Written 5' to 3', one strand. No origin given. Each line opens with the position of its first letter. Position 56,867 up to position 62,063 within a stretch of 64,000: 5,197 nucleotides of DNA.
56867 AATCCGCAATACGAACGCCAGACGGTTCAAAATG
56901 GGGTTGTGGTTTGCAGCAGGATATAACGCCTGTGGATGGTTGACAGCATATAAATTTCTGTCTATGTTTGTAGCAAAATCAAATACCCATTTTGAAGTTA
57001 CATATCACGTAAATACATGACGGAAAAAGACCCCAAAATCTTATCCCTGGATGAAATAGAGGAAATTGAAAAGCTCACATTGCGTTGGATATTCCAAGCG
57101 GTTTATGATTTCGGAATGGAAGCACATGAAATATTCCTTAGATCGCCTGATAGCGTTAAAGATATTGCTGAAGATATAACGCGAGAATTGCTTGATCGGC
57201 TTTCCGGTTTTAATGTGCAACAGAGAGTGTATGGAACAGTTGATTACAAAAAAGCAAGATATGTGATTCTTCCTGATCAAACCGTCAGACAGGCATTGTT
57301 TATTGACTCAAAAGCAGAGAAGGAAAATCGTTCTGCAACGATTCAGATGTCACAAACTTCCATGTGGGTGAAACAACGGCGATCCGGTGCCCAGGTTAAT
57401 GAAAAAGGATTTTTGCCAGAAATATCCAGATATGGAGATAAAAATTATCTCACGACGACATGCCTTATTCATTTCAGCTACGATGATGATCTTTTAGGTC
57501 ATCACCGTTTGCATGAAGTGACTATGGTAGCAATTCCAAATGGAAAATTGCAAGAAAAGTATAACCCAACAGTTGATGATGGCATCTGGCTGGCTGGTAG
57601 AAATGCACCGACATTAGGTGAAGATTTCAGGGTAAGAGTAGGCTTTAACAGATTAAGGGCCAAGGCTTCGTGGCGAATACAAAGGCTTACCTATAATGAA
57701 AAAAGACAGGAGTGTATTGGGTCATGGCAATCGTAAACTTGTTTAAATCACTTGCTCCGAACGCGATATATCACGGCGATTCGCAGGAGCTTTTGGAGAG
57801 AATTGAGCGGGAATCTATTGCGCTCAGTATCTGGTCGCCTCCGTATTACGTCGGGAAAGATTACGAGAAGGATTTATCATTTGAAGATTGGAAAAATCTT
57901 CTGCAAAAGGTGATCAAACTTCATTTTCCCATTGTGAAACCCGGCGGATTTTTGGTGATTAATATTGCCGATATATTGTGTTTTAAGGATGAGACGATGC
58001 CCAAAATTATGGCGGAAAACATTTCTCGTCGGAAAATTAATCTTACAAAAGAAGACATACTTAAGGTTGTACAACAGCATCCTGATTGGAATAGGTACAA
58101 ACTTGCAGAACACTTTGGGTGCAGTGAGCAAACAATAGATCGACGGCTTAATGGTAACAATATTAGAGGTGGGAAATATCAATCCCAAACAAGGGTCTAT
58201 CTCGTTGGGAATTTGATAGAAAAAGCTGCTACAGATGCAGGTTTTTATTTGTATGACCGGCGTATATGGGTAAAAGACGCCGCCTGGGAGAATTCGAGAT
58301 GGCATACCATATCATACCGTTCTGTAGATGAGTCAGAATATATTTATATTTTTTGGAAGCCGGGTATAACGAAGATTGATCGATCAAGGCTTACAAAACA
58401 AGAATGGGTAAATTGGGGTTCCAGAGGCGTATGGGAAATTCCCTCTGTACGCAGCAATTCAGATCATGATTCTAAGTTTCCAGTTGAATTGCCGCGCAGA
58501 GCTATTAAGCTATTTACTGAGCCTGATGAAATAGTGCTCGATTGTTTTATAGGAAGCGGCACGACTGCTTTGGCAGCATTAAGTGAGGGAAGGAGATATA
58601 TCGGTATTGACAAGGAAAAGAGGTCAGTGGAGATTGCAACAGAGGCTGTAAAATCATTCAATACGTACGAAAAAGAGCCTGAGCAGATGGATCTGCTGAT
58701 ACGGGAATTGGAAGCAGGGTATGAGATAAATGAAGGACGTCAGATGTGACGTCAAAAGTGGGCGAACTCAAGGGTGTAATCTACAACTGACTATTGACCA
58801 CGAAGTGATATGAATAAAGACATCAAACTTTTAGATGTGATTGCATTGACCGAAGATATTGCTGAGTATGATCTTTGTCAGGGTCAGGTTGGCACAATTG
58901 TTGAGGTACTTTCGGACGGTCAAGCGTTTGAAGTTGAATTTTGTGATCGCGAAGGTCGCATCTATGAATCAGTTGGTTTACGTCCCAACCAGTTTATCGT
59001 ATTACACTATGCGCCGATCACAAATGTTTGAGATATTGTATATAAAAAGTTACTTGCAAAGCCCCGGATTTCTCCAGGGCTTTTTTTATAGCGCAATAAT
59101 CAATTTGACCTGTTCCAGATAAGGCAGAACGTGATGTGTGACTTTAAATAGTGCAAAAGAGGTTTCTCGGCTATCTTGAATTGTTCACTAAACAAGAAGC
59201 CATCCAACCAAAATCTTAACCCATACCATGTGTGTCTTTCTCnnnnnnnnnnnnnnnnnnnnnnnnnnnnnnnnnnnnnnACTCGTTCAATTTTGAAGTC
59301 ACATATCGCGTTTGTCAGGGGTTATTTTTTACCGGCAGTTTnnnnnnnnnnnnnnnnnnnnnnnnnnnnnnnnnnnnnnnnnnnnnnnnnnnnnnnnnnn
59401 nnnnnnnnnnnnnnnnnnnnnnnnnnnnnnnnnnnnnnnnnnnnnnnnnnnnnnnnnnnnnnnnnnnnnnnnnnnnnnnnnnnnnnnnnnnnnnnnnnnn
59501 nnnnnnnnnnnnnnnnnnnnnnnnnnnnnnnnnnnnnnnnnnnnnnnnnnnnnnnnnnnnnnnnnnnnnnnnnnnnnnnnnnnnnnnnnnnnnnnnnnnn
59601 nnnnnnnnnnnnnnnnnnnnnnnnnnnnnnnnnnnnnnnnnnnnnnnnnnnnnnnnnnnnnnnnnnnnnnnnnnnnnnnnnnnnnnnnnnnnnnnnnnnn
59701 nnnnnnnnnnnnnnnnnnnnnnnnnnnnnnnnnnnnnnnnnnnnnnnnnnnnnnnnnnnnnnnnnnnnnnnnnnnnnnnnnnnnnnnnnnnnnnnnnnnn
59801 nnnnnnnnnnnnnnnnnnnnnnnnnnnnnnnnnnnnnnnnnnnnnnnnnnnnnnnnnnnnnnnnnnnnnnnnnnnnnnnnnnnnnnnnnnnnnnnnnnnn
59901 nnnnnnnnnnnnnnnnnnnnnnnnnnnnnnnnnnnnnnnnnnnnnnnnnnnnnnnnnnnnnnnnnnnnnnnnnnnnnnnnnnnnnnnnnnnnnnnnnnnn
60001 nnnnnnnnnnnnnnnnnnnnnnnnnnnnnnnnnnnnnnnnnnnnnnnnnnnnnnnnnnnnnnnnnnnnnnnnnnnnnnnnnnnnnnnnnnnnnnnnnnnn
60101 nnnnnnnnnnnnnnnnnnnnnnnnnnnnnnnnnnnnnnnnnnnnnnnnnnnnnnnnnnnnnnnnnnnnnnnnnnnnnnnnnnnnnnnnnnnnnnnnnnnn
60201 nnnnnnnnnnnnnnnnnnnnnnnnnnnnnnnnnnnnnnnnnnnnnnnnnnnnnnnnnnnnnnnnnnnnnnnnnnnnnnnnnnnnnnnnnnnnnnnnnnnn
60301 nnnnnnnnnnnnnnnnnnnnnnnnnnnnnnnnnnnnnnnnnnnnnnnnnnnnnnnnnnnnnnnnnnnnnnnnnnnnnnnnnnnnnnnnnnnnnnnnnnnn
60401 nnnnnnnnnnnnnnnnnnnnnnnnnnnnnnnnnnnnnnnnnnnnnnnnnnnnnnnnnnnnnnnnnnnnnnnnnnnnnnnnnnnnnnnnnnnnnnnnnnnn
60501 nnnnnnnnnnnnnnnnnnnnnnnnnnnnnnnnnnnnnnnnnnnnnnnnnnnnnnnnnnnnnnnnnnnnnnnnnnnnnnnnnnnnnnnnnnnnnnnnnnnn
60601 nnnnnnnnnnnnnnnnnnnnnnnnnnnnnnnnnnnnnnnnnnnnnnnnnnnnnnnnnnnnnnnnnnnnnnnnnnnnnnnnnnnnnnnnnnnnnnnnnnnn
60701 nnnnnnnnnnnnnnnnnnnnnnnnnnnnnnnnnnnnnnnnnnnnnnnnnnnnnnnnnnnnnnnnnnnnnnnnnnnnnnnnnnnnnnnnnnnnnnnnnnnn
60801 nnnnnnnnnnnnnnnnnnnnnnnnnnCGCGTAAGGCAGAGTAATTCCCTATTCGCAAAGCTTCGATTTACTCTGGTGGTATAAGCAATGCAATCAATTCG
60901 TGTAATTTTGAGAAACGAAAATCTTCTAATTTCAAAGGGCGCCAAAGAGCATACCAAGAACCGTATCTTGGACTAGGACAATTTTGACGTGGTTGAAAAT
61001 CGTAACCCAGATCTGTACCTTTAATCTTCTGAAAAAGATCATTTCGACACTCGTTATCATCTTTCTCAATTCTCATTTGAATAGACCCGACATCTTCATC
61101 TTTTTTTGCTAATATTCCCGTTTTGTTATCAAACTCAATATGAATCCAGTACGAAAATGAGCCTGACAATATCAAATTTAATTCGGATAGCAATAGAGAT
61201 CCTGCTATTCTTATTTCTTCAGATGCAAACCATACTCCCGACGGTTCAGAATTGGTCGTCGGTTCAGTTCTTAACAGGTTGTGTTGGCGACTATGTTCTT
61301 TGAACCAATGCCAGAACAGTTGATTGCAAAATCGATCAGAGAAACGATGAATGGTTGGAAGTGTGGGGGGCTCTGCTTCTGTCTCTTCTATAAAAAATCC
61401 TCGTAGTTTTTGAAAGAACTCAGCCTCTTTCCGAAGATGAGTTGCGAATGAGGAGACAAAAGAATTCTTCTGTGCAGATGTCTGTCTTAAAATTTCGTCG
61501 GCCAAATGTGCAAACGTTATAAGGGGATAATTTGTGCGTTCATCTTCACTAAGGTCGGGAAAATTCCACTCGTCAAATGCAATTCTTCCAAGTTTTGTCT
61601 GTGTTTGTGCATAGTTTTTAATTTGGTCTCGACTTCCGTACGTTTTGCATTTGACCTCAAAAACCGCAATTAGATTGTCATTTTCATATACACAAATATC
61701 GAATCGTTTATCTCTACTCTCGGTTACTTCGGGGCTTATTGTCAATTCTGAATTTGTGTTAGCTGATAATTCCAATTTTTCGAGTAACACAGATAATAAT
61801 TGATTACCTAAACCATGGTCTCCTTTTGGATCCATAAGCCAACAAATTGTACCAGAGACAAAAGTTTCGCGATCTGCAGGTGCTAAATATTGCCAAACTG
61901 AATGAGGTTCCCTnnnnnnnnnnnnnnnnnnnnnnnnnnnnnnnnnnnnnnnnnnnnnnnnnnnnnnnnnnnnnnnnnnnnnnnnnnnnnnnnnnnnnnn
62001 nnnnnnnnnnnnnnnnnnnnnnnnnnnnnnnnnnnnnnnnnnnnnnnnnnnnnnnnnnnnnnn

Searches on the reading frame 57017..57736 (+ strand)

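Call 4: search_protein_families(library=pfam, proteins=[window:57017-57736:+], max_evalue=1)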
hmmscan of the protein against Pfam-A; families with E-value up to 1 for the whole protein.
window:57017-57736:+ (239 aa): 2 families
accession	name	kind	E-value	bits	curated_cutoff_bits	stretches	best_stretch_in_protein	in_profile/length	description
PF11487.14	RestrictionSfiI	-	6.3e-93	311.8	25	2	35-224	87-292/292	Type II restriction enzyme SfiI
PF14562.12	Endonuc_BglI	-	0.0013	18.5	25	1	153-223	212-285/286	Restriction endonuclease BglI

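Call 5: search_protein_families(library=padloc, proteins=[window:57017-57736:+], max_evalue=1)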
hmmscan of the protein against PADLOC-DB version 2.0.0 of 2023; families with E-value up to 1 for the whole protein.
window:57017-57736:+ (239 aa): 1 family
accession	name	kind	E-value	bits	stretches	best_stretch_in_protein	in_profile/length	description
PDLC03559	REase_II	-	1.5e-35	121.1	1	4-231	3-244/269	Type II restriction enzyme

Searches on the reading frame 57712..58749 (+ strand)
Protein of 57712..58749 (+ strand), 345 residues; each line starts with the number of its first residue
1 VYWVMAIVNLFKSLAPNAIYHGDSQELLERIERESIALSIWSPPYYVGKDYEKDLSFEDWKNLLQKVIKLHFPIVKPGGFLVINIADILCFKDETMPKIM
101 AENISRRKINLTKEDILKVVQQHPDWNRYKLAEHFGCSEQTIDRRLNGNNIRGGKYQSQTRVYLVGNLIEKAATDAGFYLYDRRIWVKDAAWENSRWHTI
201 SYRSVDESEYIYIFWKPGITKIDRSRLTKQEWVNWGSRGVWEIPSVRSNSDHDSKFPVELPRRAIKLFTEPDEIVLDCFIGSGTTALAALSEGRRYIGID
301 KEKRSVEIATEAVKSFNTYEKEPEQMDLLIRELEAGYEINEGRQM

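Call 4: search_protein_families(library=pfam, proteins=[window:57712-58749:+], max_evalue=1)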
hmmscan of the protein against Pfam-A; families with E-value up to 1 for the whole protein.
window:57712-58749:+ (345 aa): 15 families
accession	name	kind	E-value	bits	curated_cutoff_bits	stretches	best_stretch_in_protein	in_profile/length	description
PF01555.25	N6_N4_Mtase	-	1.5e-41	143.2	26.7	1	37-311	2-221/221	DNA methylase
PF03602.21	Cons_hypoth95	-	0.00026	21.1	24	1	273-320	43-91/182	Conserved hypothetical protein 95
PF12824.13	MRP-L20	-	0.00031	21.4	30.4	1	93-143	67-122/164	Mitochondrial ribosomal protein subunit L20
PF08279.18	HTH_11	-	0.00032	21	25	1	113-146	2-36/55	HTH domain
PF08220.18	HTH_DeoR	-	0.013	15.7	21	1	114-145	3-34/57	DeoR-like helix-turn-helix domain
PF01795.25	Methyltransf_5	-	0.015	15.2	27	1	262-317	10-68/309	MraW methylase family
PF13649.12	Methyltransf_25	-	0.016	16.3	27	1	275-321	1-48/97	Methyltransferase domain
PF13847.12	Methyltransf_31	-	0.018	15.2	27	1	272-314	4-49/145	Methyltransferase domain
PF02475.24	TRM5-TYW2_MTfase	-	0.021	15.2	28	1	262-318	27-84/164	TRM5/TYW2 methyltransferase domain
PF13384.12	HTH_23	-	0.029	14.6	24.6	1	117-147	8-39/50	Homeodomain-like domain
PF06325.19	PrmA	-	0.078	12.9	22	1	266-318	156-208/296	Ribosomal protein L11 methyltransferase (PrmA)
PF04967.18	HTH_10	-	0.1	12.8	23.1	0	171-191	10-30/53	HTH DNA binding domain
PF02086.21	MethyltransfD12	-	0.15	12.2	22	1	273-323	22-73/253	D12 class N6 adenine-specific DNA methyltransferase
PF09445.16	Methyltransf_15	-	0.16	12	22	0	273-318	2-47/165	RNA cap guanine-N2 methyltransferase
PF06114.19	Peptidase_M78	-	0.21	11.9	22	1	110-147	86-123/123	IrrE N-terminal-like domain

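Call 5: search_protein_families(library=padloc, proteins=[window:57712-58749:+], max_evalue=1)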
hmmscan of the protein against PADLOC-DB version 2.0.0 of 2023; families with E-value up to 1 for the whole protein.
window:57712-58749:+ (345 aa): 71 families (the best 25 are shown)
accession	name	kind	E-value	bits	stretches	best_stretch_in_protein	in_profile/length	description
PDLC03260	MTase_II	-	9.3e-147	486.5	1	12-317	5-311/349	Type II methyltransferase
PDLC03350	MTase_II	-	1.1e-40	138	2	174-317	145-299/312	Type II methyltransferase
PDLC03353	MTase_II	-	2.4e-40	136.7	1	13-314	6-251/260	Type II methyltransferase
PDLC03371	MTase_II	-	2.3e-29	100.7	2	169-316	103-255/260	Type II methyltransferase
PDLC03387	MTase_II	-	3.7e-29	99.8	1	17-315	12-277/289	Type II methyltransferase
PDLC03299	MTase_II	-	1.6e-26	91.5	2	239-325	179-269/296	Type II methyltransferase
PDLC03259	MTase_II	-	3.2e-22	77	2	208-311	146-253/423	Type II methyltransferase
PDLC03246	MTase_II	-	1.3e-19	68.6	2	237-311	291-364/376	Type II methyltransferase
PDLC03320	MTase_II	-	7.7e-17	59.4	2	227-322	182-283/289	Type II methyltransferase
PDLC03236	MTase_II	-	8.4e-17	58.8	2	8-91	641-724/912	Type II methyltransferase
PDLC03323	MTase_II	-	1.6e-16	58.3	2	251-306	232-287/330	Type II methyltransferase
PDLC03265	MTase_II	-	2.1e-16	58.3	2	239-313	253-328/333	Type II methyltransferase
PDLC03216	MTase_II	-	3.4e-15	53.9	2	175-328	111-270/364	Type II methyltransferase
PDLC03230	MTase_II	-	5.6e-15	53.5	2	239-312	204-281/360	Type II methyltransferase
PDLC03283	MTase_II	-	1.2e-14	52.4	1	250-317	208-275/352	Type II methyltransferase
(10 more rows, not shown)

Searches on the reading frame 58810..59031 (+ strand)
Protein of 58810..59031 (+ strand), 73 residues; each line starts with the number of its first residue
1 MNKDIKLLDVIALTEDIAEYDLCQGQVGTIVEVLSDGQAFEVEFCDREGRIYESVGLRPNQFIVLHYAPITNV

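Call 4: search_protein_families(library=pfam, proteins=[window:58810-59031:+], max_evalue=1)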
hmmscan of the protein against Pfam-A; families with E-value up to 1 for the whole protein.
window:58810-59031:+ (73 aa): 3 families
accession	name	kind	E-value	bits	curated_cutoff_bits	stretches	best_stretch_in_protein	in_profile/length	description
PF16277.11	DUF4926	-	8.6e-25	86.4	29.1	1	7-64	1-57/57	Domain of unknown function (DUF4926)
PF20297.4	MSSS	-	0.12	12.5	26.8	1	24-44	10-30/42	MutS2 and Smr-associated SH3 domain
PF04322.17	DUF473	-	0.16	12.2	25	1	5-35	39-68/118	Protein of unknown function (DUF473)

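Call 5: search_protein_families(library=padloc, proteins=[window:58810-59031:+], max_evalue=1)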
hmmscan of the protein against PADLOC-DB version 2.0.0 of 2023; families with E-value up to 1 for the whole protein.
window:58810-59031:+ (73 aa): 0 families

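Call 8: search_protein_families(library=ncbifam, proteins=[window:58810-59031:+], max_evalue=1)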
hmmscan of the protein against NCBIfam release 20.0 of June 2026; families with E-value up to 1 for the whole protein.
window:58810-59031:+ (73 aa): 0 families

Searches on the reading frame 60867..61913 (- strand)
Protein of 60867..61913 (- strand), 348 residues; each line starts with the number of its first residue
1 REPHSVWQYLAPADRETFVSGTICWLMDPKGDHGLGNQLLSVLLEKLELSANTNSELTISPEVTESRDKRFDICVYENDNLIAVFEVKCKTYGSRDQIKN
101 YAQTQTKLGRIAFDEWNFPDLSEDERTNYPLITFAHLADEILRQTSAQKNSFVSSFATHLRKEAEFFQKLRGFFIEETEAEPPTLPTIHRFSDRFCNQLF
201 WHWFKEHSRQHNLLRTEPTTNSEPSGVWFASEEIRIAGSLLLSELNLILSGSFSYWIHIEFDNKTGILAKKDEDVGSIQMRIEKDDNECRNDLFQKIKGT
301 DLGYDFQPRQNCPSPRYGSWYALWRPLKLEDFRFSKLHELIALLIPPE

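Call 29: search_solved_structures(query=A5, max_evalue=10)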
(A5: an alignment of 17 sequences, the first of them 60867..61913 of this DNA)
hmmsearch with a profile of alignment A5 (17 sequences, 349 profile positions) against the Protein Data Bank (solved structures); distinct sequences matched with E-value up to 10: 1.
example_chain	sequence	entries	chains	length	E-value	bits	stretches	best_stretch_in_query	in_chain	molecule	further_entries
9kl6_A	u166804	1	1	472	2.9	10.1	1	220-273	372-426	NADP-specific glutamate dehydrogenase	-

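Call 74: find_related_loci(query=A5, collection=viral_contigs, flank=6000)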
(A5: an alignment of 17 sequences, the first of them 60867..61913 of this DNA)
Query A5 (348 aa) in viral_contigs; peptide patterns used: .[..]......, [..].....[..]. (x = any residue, [..] = any of these).
99 stretches matched a pattern, but none encodes a relative of the query by tblastn (E <= 1e-3).

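Call 75: find_related_loci(query=A5, collection=metagenome_contigs, flank=6000)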
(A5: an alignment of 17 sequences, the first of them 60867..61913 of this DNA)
Query A5 (348 aa) in metagenome_contigs; peptide patterns used: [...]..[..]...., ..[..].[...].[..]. (x = any residue, [..] = any of these).
267 stretches matched a pattern; 2 encode a relative of the query (tblastn E <= 1e-3); 2 distinct loci.
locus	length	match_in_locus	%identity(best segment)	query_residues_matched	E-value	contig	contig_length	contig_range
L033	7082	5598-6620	43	5-336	1e-84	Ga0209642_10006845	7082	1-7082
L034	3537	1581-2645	33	5-345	1e-62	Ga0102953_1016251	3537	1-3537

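Call 92: search_protein_families(library=pfam, proteins=[L033:5173-5442:+, L033:4733-5110:+, L034:119-847:+], max_evalue=0.1)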
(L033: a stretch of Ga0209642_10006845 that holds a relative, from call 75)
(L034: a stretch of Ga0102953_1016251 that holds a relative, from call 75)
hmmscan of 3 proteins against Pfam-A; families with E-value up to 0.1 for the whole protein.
L033:5173-5442:+ (90 aa): 2 families
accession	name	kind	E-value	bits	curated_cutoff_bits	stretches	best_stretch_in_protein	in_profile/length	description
PF12441.14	CopG_antitoxin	-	1.6e-16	61.2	28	1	10-84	2-78/79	CopG antitoxin of type II toxin-antitoxin system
PF22513.2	FitA-like_RHH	-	0.0026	18.1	27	1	55-84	8-37/39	Antitoxin FitA-like, ribbon-helix-helix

L033:4733-5110:+ (126 aa): 2 families
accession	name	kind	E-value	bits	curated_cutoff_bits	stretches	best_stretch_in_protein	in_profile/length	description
PF04430.19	DUF498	-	4.6e-14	52.8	33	1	11-119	1-105/109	Protein of unknown function (DUF498/DUF598)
PF23208.1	zf_C2H2_ZNF598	-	0.037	14.5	27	1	80-99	5-24/34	ZNF598 C2H2 zinc finger domain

L034:119-847:+ (243 aa): 1 family
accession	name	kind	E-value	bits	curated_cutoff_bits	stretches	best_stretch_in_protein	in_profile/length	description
PF00589.27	Phage_integrase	-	2.8e-32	112.3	27.1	1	15-199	3-171/172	Phage integrase family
